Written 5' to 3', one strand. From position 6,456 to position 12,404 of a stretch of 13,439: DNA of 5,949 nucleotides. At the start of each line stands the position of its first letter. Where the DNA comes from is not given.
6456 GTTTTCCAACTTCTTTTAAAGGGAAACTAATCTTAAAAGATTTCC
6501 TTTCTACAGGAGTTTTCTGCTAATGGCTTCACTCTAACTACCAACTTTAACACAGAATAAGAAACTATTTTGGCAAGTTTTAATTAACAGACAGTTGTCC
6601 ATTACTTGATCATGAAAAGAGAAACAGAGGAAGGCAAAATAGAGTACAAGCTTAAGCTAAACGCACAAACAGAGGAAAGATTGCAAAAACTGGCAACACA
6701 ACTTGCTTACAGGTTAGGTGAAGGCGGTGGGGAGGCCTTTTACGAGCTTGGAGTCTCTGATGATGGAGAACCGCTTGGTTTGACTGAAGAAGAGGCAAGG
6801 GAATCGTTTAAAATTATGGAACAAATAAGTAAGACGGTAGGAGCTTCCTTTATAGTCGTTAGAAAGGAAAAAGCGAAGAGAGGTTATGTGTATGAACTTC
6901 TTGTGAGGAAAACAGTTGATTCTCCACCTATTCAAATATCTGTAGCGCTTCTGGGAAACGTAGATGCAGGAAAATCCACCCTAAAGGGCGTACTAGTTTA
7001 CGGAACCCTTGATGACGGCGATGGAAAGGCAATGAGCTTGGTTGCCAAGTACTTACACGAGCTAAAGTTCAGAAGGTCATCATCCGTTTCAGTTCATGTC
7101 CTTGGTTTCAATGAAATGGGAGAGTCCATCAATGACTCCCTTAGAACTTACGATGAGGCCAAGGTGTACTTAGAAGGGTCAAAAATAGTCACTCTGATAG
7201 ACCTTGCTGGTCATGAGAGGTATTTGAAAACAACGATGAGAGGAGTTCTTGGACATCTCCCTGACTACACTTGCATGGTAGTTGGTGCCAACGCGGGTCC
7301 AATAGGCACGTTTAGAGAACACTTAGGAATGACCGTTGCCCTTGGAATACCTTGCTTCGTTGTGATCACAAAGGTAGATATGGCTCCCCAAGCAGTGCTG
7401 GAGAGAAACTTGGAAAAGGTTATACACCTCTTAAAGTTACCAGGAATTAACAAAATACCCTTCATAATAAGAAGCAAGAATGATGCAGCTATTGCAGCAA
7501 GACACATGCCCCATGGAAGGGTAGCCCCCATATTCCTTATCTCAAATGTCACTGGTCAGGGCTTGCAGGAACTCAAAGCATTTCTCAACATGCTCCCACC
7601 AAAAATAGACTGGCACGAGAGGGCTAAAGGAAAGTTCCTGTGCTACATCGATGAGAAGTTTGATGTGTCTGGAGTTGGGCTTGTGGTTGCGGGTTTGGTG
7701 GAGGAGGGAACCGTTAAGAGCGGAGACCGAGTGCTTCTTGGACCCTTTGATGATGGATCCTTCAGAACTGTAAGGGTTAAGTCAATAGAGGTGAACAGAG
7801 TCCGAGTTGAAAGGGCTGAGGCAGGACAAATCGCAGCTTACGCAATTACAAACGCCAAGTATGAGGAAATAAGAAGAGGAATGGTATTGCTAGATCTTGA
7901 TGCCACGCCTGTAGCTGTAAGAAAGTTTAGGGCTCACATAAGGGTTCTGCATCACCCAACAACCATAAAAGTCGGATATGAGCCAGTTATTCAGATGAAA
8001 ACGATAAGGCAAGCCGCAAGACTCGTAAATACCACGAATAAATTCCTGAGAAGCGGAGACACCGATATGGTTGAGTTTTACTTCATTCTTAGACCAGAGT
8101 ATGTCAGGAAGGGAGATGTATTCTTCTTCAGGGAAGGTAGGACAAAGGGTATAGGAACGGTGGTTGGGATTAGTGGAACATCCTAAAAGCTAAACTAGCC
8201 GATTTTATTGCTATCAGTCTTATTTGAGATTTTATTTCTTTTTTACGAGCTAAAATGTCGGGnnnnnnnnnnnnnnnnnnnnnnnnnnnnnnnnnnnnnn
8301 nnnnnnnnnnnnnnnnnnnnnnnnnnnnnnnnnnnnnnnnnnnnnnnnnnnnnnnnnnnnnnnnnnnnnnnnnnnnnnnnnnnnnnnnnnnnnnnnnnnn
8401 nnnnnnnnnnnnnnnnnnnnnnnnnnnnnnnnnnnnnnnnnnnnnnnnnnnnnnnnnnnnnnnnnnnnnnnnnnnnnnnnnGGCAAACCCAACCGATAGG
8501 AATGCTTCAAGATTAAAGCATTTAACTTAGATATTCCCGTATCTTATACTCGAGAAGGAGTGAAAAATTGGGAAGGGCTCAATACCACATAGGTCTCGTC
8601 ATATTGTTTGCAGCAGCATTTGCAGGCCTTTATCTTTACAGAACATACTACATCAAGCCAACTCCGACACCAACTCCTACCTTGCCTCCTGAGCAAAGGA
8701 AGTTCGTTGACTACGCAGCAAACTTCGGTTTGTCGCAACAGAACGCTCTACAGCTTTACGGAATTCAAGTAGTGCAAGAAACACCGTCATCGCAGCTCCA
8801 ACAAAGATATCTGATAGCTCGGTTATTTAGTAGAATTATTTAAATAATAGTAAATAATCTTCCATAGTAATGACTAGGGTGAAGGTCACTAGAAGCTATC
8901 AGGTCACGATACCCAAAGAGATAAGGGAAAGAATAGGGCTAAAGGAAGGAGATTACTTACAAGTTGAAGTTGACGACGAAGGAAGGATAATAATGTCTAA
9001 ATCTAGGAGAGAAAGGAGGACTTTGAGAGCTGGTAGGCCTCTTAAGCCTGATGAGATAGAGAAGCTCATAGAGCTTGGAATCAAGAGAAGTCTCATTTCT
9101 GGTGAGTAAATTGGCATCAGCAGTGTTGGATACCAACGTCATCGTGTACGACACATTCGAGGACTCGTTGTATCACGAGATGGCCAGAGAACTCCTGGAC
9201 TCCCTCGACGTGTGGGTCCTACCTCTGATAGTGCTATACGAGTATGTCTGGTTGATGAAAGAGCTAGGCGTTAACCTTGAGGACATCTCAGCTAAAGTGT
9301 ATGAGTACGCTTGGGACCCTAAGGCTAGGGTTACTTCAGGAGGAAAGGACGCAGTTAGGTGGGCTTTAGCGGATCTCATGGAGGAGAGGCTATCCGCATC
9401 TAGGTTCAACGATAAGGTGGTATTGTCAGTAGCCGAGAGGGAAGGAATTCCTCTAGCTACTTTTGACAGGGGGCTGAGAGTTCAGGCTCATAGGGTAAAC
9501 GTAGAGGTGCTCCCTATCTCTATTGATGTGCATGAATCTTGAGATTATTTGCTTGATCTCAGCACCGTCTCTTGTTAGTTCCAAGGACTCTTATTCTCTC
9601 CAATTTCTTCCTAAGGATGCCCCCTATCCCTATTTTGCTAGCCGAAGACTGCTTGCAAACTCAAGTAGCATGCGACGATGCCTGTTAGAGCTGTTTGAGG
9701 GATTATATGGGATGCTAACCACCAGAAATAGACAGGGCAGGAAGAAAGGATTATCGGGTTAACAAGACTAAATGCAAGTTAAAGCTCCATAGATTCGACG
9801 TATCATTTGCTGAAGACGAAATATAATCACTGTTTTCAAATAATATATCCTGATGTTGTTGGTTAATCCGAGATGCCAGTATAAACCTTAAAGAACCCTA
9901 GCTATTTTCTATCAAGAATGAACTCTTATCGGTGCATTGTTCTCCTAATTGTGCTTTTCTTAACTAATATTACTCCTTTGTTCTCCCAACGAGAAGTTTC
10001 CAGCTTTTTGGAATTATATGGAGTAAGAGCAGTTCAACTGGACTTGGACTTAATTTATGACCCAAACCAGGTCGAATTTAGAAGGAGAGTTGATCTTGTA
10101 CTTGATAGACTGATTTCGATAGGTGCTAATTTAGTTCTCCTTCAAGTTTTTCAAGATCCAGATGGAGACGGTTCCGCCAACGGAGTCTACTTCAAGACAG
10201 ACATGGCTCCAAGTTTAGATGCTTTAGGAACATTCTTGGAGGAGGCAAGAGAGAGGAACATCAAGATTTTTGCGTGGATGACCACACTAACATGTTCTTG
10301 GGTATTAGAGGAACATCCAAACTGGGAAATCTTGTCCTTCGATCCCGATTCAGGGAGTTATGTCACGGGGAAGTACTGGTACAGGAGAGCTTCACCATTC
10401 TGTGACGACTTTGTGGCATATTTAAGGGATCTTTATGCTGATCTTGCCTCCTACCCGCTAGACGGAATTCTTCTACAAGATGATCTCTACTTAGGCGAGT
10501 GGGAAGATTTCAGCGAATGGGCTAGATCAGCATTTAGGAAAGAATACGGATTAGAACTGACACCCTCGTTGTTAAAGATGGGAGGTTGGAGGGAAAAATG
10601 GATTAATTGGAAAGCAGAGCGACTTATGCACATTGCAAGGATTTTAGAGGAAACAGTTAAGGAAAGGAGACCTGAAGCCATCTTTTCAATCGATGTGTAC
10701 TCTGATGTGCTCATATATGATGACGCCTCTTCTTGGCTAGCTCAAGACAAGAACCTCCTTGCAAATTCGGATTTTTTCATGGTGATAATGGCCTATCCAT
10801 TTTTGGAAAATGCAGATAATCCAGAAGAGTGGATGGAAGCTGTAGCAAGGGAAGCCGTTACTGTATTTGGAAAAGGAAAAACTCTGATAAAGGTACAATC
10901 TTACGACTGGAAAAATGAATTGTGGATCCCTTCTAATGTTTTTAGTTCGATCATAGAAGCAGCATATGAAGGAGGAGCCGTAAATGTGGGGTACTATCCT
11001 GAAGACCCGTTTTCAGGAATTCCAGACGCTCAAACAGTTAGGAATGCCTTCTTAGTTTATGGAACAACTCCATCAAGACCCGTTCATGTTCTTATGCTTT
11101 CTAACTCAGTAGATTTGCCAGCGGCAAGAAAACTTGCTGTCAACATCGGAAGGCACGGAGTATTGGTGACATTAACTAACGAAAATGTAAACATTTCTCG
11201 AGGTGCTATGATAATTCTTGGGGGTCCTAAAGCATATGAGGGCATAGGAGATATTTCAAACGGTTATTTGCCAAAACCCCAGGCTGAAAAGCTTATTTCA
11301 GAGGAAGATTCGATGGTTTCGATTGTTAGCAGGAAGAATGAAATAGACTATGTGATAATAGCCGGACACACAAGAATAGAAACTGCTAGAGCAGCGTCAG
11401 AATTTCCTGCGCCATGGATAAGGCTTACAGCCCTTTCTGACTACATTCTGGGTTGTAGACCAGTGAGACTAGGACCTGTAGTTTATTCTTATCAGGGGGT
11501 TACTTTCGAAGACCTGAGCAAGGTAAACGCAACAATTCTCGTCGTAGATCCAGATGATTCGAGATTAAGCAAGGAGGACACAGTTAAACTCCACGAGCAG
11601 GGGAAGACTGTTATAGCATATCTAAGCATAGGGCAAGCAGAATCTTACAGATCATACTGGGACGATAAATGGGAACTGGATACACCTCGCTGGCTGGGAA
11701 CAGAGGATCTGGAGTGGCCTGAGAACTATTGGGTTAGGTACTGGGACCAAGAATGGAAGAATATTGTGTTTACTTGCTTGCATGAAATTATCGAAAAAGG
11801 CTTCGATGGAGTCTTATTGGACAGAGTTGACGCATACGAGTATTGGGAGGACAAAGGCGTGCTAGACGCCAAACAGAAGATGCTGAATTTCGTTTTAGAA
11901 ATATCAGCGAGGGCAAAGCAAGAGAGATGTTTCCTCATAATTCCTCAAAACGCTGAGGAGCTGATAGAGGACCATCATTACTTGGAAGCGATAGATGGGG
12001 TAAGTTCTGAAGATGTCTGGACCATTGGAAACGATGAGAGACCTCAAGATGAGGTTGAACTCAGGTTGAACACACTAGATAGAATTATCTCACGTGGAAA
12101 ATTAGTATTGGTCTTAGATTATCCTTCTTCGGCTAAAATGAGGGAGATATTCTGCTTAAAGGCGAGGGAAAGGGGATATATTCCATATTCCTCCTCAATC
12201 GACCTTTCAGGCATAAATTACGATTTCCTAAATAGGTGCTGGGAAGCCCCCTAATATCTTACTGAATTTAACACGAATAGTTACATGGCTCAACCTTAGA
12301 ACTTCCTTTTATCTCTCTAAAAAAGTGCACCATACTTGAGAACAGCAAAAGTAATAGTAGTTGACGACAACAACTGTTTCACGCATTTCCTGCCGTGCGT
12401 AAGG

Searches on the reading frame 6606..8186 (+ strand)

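Call 5: search_protein_families(library=pfam, proteins=[window:6606-8186:+], max_evalue=0.01)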
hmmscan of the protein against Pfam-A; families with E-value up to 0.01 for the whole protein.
window:6606-8186:+ (526 aa): 5 families
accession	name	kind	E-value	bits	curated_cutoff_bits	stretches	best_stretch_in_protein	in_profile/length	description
PF00009.33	GTP_EFTU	-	2.5e-20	73.3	26.5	1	112-327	5-182/188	Elongation factor Tu GTP binding domain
PF03144.31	GTP_EFTU_D2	-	2.1e-14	54.1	30.3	1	358-428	1-72/73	Elongation factor Tu domain 2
PF03143.23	GTP_EFTU_D3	-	6.7e-05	23.6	27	1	436-522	3-105/106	Elongation factor Tu C-terminal domain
PF22594.2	GTP-eEF1A_C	-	0.0038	18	27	0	440-474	1-35/101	GTP-eEF1A C-terminal domain-like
PF10662.15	PduV-EutP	-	0.0039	17.4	21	0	249-296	91-134/143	Ethanolamine utilisation - propanediol utilisation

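Call 6: search_protein_families(library=ncbifam, proteins=[window:6606-8186:+], max_evalue=0.01)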
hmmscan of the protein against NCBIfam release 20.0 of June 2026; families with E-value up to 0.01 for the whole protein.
window:6606-8186:+ (526 aa): 19 families
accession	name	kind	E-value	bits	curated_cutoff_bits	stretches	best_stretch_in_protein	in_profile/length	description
NF008969.0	PRK12317.1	subfamily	9e-36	123.3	502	1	111-505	8-379/426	elongation factor 1-alpha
TIGR00475.1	selB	equivalog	9.2e-36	123.7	242.25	1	191-449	49-279/581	selenocysteine-specific translation elongation factor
TIGR00483.1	EF-1_alpha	equivalog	1.1e-33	116.4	540.1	1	110-483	7-363/427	translation elongation factor EF-1 subunit alpha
NF000766.0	PRK00049.1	subfamily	1.4e-20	73.5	449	1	193-522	75-394/396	elongation factor Tu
TIGR00485.1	EF-Tu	equivalog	1.5e-20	73.3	522.4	1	193-521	75-391/394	elongation factor Tu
NF009372.0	PRK12735.1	subfamily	2.9e-20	72.5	479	1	193-522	75-394/396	elongation factor Tu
NF009373.0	PRK12736.1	subfamily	5.7e-19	68.1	452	1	194-522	76-392/394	elongation factor Tu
TIGR02034.1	CysN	subfamily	1.1e-11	44.5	336.1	2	362-474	236-341/406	sulfate adenylyltransferase, large subunit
NF004035.0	PRK05506.1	subfamily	1.4e-07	30.2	715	1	115-475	29-366/632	bifunctional sulfate adenylyltransferase subunit 1/adenylylsulfate kinase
TIGR00487.1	IF-2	equivalog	2.6e-06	26.5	424.4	1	187-263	129-202/587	translation initiation factor IF-2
NF003478.0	PRK05124.1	equivalog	1.7e-05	23.6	590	1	362-475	263-369/475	sulfate adenylyltransferase subunit CysN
TIGR00231.1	small_GTP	domain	8.1e-05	22.5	42.5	0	180-265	39-129/164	GTP-binding protein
TIGR01394.1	TypA_BipA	equivalog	0.0001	20.7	757.3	1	195-413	66-273/594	translational GTPase TypA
NF003077.0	PRK04000.1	equivalog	0.00016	21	315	1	111-278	10-170/412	translation initiation factor IF-2 subunit gamma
TIGR03680.1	eif2g_arch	equivalog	0.00044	19.6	514.5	1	111-279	6-167/407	translation initiation factor IF-2 subunit gamma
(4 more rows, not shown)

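Call 76: search_protein_families(library=padloc, proteins=[window:6606-8186:+], max_evalue=0.001)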
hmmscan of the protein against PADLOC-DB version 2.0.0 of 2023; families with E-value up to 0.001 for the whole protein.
window:6606-8186:+ (526 aa): 0 families

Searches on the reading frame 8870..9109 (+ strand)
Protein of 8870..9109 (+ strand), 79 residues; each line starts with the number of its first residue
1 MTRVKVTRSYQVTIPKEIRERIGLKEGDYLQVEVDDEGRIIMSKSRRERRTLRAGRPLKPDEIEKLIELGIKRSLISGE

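Call 84: search_protein_families(library=pfam, proteins=[window:8870-9109:+], max_evalue=0.1)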
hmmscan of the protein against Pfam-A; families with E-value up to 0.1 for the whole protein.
window:8870-9109:+ (79 aa): 5 families
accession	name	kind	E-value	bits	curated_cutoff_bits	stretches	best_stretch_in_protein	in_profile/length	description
PF04014.23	MazE_antitoxin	-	1.3e-16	60.7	24.7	1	4-48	2-46/48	Antidote-toxin recognition MazE, bacterial antitoxin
PF15937.10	PrlF_antitoxin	-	4.6e-06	27.1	32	1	5-48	3-46/99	prlF antitoxin for toxin YhaV_toxin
PF01176.25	eIF-1a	-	0.0013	18.8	30.2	1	9-41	26-62/64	Translation initiation factor 1A / IF-1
PF08922.17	DUF1905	-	0.037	14.6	24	1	8-34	55-81/81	Domain of unknown function (DUF1905)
PF08494.16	DEAD_assoc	-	0.055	13.7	23.5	1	18-74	37-97/191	DEAD/H associated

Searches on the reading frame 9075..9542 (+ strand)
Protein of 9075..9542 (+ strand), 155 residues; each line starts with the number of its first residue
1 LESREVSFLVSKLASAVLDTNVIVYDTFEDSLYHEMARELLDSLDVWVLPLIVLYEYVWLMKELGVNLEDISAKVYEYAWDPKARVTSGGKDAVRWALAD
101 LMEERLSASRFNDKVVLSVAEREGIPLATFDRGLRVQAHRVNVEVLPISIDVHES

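Call 84: search_protein_families(library=pfam, proteins=[window:9075-9542:+], max_evalue=0.1)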
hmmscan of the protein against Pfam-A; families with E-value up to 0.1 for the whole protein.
window:9075-9542:+ (155 aa): 1 family
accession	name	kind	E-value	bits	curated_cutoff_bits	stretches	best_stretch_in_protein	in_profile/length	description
PF01850.27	PIN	-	6.8e-13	49.7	23.6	1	17-135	2-115/120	PIN domain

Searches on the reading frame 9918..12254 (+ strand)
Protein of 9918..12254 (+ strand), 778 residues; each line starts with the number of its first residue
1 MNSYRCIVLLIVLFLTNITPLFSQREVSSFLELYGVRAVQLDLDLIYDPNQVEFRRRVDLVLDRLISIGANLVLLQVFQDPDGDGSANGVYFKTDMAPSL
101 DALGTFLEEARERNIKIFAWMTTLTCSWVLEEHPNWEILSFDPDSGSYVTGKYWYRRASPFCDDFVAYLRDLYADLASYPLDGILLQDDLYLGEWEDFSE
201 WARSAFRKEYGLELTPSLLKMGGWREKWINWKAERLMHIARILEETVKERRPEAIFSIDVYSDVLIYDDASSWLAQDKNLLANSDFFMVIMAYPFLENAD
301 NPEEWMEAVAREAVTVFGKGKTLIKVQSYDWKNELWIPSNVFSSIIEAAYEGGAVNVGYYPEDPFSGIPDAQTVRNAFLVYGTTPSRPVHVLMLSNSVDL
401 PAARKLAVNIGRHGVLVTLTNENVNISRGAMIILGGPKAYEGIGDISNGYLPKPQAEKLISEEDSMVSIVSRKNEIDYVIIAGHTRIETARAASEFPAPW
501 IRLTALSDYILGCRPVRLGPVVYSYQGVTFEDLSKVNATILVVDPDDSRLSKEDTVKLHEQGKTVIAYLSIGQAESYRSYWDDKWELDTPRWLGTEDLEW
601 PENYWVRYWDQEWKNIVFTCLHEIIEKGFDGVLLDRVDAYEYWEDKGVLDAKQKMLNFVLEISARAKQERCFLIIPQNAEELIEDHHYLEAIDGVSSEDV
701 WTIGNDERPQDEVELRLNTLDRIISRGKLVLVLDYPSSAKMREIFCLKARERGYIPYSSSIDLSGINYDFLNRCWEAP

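Call 5: search_protein_families(library=pfam, proteins=[window:9918-12254:+], max_evalue=0.01)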
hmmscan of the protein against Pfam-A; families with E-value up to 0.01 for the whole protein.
window:9918-12254:+ (778 aa): 4 families
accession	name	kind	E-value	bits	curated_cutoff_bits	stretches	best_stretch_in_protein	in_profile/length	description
PF14883.12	GHL13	-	9.2e-52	176.5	27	1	40-360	1-324/324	Hypothetical glycosyl hydrolase family 13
PF03537.19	Glyco_hydro_114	-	6.2e-33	114.4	27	1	535-763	13-227/231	Glycoside-hydrolase family GH114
PF02638.21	GHL10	-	2.2e-09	37.3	27.9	1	97-273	66-247/311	Glycosyl hydrolase-like 10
PF14871.12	GHL6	-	0.0005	20.7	35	1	100-186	43-130/132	Hypothetical glycosyl hydrolase 6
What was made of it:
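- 9918..12254 (+): Secreted or anchored two-domain glycoside hydrolase (778 aa): a PgaB-C-terminal-like GHL13 domain (40-360) and a GH114 domain (535-763). It is the likely polymer-processing partner. PF14883 9e-52 and PF03537 6e-33 (call 5).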

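Call 6: search_protein_families(library=ncbifam, proteins=[window:9918-12254:+], max_evalue=0.01)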
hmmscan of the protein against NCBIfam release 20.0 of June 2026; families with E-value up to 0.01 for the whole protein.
window:9918-12254:+ (778 aa): 4 families
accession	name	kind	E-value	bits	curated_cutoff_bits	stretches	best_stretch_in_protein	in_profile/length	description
TIGR01370.1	TIGR01370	hypoth_equivalog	4.8e-70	236.1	181.25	1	523-763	50-307/315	MJ1477/TM1410 family putative glycoside hydrolase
TIGR03938.2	deacetyl_PgaB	equivalog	4.1e-53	180.6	321.9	1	35-378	272-618/621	poly-beta-1,6-N-acetyl-D-glucosamine N-deacetylase PgaB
NF011177.0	PRK14582.1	equivalog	7.9e-44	150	923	1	29-378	307-662/671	poly-beta-1,6-N-acetyl-D-glucosamine N-deacetylase PgaB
NF011176.0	PRK14581.1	equivalog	6e-34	117.2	1091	1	27-376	305-661/673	poly-beta-1,6-N-acetyl-D-glucosamine N-deacetylase PgaB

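Call 74: search_solved_structures(query=window:9918-12254:+, max_evalue=0.001)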
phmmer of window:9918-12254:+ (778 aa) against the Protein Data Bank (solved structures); distinct sequences matched with E-value up to 0.001: 12.
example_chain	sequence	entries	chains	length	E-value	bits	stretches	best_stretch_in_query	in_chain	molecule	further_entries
9euz_A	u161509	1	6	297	3.1e-46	160.8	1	549-764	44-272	Uncharacterized protein TM_1410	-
2aam_A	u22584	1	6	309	3.5e-46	160.6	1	549-764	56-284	Hypothetical protein TM1410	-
9eux_G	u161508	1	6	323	4e-46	160.4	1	549-764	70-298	Uncharacterized protein TM_1410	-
6au1_A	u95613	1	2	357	6e-35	123.5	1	37-377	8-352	Putative hemin storage protein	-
4p7l_A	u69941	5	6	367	6.4e-32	113.5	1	31-378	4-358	Poly-beta-1,6-N-acetyl-D-glucosamine N-deacetylase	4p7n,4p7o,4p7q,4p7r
4f9d_A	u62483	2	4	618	1.5e-30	108.9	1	27-364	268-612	Poly-beta-1,6-N-acetyl-D-glucosamine N-deacetylase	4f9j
9ep5_A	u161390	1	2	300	6.3e-26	93.7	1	543-760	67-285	Glycoside-hydrolase family GH114 TIM-barrel domain-containing protein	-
7mcd_A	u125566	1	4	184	2.6e-10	42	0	533-574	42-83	AI-designed TIM-barrel F15C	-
5tsy_A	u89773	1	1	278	5.3e-06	27.8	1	548-763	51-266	PelA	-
5tcb_A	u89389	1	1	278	7.5e-06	27.3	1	548-763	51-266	PelA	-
6oj1_A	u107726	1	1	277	2.3e-05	25.7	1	551-683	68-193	Endo alpha-1,4 polygalactosaminidase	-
6ojb_A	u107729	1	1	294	2.6e-05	25.5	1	551-683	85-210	Endo alpha-1,4 polygalactosaminidase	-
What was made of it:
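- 9918..12254 (+): PDB hits: PgaB C-terminus 6e-32, BpsB 6e-35, TM1410 3e-46, PelA, Ega3 (call 74).
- On PgaC/IcaA PNAG synthase (TIGR03937 equivalog): A GHL13 (PgaB C-terminal) domain is present at 9918-12254, and TIGR03938 scores 181 bits against a cut-off of 322 (calls 5, 6, 74).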
